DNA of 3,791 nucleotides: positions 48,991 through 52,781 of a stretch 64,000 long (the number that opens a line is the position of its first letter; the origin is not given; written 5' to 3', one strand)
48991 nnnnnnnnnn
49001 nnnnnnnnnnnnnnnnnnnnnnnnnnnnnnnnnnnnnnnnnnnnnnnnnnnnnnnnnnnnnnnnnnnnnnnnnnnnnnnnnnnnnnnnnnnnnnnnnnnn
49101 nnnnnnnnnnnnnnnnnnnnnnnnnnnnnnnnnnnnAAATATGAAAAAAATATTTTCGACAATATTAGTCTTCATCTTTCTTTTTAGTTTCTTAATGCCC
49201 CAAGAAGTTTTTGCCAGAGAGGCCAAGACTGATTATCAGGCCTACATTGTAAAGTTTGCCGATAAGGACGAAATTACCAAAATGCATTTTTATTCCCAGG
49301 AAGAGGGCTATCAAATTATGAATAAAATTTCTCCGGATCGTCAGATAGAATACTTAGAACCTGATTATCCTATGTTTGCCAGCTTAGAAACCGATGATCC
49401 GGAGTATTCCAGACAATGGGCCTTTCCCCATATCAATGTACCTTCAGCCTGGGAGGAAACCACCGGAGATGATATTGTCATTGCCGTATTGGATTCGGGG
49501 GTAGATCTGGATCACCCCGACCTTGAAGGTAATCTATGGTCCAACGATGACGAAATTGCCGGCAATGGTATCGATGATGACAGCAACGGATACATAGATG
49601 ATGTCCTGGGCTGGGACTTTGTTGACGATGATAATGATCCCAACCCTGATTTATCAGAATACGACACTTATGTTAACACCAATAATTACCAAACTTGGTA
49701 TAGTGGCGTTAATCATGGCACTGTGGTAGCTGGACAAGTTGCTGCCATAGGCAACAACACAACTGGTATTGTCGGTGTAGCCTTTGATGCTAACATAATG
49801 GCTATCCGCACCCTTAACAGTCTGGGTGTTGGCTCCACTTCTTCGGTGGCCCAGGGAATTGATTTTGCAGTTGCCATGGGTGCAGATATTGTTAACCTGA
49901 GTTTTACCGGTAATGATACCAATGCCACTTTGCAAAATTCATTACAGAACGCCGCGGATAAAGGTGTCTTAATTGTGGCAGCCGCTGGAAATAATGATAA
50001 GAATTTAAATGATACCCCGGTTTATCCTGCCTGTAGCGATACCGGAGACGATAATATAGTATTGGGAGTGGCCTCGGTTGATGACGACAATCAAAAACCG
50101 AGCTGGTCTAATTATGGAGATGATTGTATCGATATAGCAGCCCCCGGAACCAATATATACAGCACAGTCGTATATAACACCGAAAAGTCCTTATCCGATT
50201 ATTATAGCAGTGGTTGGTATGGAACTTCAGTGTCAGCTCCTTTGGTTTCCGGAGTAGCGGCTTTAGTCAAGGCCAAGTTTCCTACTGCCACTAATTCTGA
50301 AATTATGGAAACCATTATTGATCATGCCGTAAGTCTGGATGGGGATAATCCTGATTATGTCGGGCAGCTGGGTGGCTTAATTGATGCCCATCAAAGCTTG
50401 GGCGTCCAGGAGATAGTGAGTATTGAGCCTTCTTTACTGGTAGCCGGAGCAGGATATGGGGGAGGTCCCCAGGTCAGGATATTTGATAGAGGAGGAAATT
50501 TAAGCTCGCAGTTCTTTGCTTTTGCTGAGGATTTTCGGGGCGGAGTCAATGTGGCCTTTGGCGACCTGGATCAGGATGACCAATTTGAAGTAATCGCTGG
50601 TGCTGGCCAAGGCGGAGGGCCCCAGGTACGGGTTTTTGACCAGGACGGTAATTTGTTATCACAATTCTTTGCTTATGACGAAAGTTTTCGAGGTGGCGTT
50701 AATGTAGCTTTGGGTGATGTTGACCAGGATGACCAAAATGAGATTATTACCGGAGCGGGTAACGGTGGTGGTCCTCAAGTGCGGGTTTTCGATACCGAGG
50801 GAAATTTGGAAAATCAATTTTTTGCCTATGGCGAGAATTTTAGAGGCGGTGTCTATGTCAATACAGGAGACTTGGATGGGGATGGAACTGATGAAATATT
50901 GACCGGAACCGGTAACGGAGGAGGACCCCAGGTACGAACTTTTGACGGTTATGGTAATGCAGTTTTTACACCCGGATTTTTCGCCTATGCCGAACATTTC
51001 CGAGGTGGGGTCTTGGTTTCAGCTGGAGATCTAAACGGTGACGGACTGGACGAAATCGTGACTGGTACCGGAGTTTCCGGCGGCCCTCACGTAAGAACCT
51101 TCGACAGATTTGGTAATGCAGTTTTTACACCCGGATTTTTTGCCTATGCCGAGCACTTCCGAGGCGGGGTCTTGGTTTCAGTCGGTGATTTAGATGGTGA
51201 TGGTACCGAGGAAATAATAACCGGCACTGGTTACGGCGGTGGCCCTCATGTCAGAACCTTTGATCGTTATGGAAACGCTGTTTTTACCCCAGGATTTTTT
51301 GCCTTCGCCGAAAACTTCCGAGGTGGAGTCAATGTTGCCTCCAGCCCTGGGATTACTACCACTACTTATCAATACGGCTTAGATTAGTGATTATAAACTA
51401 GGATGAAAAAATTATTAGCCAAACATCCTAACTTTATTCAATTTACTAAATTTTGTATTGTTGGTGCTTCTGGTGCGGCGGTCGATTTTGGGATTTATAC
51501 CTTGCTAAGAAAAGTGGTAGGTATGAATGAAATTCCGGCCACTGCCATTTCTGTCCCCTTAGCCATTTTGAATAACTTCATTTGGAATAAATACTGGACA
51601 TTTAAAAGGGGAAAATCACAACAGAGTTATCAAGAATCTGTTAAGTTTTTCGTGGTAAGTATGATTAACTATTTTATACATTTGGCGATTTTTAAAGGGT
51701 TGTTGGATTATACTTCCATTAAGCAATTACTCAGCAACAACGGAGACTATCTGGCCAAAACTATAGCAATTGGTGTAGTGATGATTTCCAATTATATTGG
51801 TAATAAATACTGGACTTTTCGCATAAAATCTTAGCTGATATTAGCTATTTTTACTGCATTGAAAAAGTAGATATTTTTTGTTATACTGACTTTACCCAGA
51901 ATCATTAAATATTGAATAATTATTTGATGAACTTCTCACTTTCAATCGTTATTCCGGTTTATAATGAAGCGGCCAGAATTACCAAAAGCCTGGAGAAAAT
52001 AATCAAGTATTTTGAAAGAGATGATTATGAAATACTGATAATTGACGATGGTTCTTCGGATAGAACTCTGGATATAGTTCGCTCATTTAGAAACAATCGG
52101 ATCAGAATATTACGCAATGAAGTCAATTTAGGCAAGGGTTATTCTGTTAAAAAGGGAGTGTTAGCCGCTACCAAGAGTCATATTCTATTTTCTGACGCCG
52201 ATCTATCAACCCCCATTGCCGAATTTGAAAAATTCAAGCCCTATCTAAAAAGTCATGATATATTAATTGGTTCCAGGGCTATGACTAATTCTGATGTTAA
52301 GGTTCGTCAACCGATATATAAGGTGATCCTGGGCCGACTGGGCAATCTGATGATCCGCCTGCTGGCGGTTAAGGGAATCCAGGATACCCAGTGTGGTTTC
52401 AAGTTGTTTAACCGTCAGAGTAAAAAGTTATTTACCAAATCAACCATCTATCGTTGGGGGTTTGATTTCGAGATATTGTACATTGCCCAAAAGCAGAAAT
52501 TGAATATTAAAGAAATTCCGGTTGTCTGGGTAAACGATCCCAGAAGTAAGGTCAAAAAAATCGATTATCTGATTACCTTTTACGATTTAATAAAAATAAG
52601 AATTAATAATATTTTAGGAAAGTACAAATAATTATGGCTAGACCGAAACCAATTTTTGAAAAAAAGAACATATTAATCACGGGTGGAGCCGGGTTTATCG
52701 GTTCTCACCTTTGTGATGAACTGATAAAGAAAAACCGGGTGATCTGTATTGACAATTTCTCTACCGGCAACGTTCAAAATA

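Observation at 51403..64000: Glycosylation cluster of about 12.6 kb with a lipid-linked sugar donor triad and an embedded metK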

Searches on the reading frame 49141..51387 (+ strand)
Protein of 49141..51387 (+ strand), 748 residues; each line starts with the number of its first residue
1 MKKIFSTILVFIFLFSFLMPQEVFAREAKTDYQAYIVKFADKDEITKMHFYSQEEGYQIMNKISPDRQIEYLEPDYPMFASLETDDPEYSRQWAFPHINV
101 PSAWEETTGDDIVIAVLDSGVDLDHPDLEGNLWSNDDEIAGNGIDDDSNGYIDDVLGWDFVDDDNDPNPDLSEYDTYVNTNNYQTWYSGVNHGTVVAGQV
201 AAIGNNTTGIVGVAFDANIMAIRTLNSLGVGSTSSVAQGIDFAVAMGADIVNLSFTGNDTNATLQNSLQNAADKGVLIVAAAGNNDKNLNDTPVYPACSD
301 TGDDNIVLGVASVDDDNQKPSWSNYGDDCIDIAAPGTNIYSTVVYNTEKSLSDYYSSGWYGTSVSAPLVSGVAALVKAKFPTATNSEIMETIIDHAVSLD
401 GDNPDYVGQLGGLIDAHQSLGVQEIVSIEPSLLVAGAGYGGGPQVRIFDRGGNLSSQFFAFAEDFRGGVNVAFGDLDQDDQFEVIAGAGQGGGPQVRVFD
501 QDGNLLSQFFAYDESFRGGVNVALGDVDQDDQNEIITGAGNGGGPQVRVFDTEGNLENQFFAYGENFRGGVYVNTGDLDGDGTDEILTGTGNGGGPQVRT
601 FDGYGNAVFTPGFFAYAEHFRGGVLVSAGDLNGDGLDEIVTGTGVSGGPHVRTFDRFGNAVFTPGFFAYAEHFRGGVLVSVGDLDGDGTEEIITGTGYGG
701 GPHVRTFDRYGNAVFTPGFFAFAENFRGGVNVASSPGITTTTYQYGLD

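Call 5: search_protein_families(library=pfam, proteins=[window:49141-51387:+], max_evalue=0.01)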
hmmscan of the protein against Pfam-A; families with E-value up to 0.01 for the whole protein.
window:49141-51387:+ (748 aa): 3 families
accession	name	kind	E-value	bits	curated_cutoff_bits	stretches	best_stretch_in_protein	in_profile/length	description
PF00082.27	Peptidase_S8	-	1e-52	179.7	21.8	1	109-400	1-277/288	Subtilase family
PF01839.29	FG-GAP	-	1.9e-12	47.2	22.1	2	624-646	3-25/37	FG-GAP repeat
PF13517.12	FG-GAP_3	-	8e-10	39.6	26.9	3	577-640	1-60/61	FG-GAP-like repeat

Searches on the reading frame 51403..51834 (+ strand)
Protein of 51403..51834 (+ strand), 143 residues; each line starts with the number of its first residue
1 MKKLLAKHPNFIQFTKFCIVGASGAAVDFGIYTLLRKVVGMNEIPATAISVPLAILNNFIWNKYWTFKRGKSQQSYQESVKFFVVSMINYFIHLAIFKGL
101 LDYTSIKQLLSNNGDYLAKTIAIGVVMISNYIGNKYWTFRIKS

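Call 4: search_protein_families(library=pfam, proteins=[window:51403-51834:+], max_evalue=0.01)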
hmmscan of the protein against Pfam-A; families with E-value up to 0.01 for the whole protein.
window:51403-51834:+ (143 aa): 1 family
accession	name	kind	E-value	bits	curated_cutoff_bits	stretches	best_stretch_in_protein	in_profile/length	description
PF04138.20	GtrA_DPMS_TM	-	3.6e-32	111.5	26.1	1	16-139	1-117/117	GtrA/DPMS, transmembrane domain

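Call 7: search_protein_families(library=ncbifam, proteins=[window:51403-51834:+], max_evalue=0.001)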
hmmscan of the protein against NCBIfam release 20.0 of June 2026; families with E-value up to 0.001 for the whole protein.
window:51403-51834:+ (143 aa): 0 families

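Call 80: search_solved_structures(query=window:51403-51834:+, max_evalue=10, show_alignments=1)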
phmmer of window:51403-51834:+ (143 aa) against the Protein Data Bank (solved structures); distinct sequences matched with E-value up to 10: 1.
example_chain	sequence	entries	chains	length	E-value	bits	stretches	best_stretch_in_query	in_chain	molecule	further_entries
5mlz_A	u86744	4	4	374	2.3e-08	37.5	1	13-112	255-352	Dolichol monophosphate mannose synthase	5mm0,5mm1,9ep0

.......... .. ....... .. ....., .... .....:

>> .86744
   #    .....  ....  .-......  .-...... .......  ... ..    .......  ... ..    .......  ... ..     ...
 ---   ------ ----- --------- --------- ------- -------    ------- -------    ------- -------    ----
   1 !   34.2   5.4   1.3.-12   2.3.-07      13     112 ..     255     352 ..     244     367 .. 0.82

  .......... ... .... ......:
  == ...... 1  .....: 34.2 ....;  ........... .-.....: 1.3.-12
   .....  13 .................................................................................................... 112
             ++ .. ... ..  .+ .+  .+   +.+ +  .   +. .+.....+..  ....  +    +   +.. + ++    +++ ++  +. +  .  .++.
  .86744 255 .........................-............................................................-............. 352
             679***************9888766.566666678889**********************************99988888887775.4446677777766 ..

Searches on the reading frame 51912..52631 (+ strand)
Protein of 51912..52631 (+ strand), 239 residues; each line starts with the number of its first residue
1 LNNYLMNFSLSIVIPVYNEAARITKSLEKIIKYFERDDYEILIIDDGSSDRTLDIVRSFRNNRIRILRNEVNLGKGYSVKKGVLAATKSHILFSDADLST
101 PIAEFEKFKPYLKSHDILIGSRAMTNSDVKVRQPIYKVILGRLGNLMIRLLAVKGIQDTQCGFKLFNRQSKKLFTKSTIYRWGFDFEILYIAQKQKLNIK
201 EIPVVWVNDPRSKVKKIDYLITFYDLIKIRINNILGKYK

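Call 4: search_protein_families(library=pfam, proteins=[window:51912-52631:+], max_evalue=0.01)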
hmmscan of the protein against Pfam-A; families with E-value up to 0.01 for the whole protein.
window:51912-52631:+ (239 aa): 3 families
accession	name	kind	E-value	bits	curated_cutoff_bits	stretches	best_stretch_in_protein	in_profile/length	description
PF00535.33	Glycos_transf_2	-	2.3e-29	103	23.3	1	11-170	1-163/168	Glycosyl transferase family 2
PF10111.15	Glyco_tranf_2_2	-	4.4e-10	40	27.3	1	11-109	1-103/276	Glycosyltransferase like family 2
PF13641.12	Glyco_tranf_2_3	-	2.8e-07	31.2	27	1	10-117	3-118/230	Glycosyltransferase like family 2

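Call 7: search_protein_families(library=ncbifam, proteins=[window:51912-52631:+], max_evalue=0.001)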
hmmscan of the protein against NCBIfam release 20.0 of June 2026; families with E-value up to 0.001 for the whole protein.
window:51912-52631:+ (239 aa): 22 families
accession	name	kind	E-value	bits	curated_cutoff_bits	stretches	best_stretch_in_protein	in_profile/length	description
NF047588.1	GlcsyltransPgfSStrep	equivalog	8.8e-17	61.3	500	1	9-176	2-169/308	glycosyltransferase PgfS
TIGR03937.1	PgaC_IcaA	equivalog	6.3e-14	51.7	422.3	1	9-97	46-135/407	poly-beta-1,6-N-acetyl-D-glucosamine synthase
NF058614.1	PPMAGASynPpgS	equivalog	8.8e-14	51.5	370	1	12-205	4-195/226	polyprenyl-phospho-N-acetylgalactosaminyl synthase PpgS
TIGR04283.1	glyco_like_mftF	equivalog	9.3e-14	51.5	182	1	10-115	1-100/221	TIGR04283 family arsenosugar biosynthesis glycosyltransferase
NF041875.1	EPS_EpsD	equivalog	1.3e-13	51.1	370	1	10-120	1-114/325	exopolysaccharide biosynthesis glycosyltransferase EpsD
NF007482.0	PRK10073.1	equivalog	3e-12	46.2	423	1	9-97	7-95/334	glycosyltransferase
TIGR04182.1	glyco_TIGR04182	equivalog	4.9e-12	45.8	325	1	11-215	3-199/293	S-layer glycoprotein N-glycosyltransferase AglJ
NF007986.1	PRK10714.1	equivalog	7.8e-12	44.8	529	1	10-169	8-167/316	undecaprenyl-phosphate 4-deoxy-4-formamido-L-arabinose transferase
NF053739.1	GlytfEpsEBac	equivalog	1e-10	41.1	450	1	10-116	3-111/265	glycosyltransferase EpsE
TIGR03965.1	mycofact_glyco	equivalog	1.2e-10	40.9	280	1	9-99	75-166/467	mycofactocin biosynthesis glycosyltransferase MftF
NF038302.1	EPS_HpsE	equivalog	6.2e-10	38.5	300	1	9-97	2-96/307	hormogonium polysaccharide biosynthesis glycosyltransferase HpsE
NF010496.0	PRK13915.1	equivalog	1.7e-08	34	262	1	8-105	31-134/307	glucosyl-3-phosphoglycerate synthase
NF047683.1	TeichurnBiosyTuaG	equivalog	2.6e-08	33.8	400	1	9-113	7-112/252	teichuronic acid biosynthesis protein TuaG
NF041391.1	DPhHxTase_Halo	equivalog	4.3e-08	32.4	375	1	16-204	3-181/213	dolichyl-phosphate hexose transferase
NF045692.1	OglycostaseCruG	equivalog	2e-06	27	600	1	9-83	42-121/386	2'-O-glycosyltransferase CruG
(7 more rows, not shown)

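Call 51: search_solved_structures(query=window:51912-52631:+, max_evalue=0.00001)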
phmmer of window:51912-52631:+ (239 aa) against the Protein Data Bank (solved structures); distinct sequences matched with E-value up to 0.00001: 16.
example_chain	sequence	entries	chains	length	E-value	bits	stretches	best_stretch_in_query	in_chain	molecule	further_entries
5mlz_A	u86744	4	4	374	1.6e-13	54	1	2-206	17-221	Dolichol monophosphate mannose synthase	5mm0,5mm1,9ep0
2z87_A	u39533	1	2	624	2.9e-11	46.6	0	8-101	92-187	Chondroitin synthase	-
2z86_A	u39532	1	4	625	2.9e-11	46.6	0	8-101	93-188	Chondroitin synthase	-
5ekp_C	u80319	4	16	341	2.6e-10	43.5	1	8-145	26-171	Uncharacterized glycosyltransferase sll0501 | Glycosyltransferase sll0501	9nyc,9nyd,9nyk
5eke_A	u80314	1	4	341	2.6e-10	43.5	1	8-145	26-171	Uncharacterized glycosyltransferase sll0501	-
9nye_A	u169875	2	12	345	2.7e-10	43.4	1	8-145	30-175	Glycosyltransferase sll0501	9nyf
6p61_A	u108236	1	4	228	5.6e-09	39.1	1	9-111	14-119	Glycosyltransferase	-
5tze_C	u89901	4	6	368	2.4e-08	37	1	10-97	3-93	Glycosyl transferase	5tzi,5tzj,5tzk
5tz8_A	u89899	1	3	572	3.6e-08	36.5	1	10-97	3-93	Glycosyl transferase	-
9hwj_A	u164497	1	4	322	6.2e-08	35.7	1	10-165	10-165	Undecaprenyl-phosphate 4-deoxy-4-formamido-L-arabinose transferase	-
5hea_A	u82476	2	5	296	4.4e-07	32.9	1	10-97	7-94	Putative glycosyltransferase (GalT1)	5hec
9bhc_C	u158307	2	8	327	7.5e-07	32.2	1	10-168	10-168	Undecaprenyl-phosphate 4-deoxy-4-formamido-L-arabinose transferase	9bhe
8vxh_A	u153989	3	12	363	9.7e-07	31.8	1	10-168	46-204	Undecaprenyl-phosphate 4-deoxy-4-formamido-L-arabinose transferase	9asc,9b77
1h7l_A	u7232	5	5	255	2.1e-06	30.7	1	10-81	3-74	SPORE COAT POLYSACCHARIDE BIOSYNTHESIS PROTEIN SPSA | PROTEIN (SPORE COAT POLYSACCHARIDE BIOSYNTHESIS PROTEIN SPSA)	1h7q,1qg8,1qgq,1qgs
8vh7_A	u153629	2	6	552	3.4e-06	30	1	9-98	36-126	Heparosan synthase B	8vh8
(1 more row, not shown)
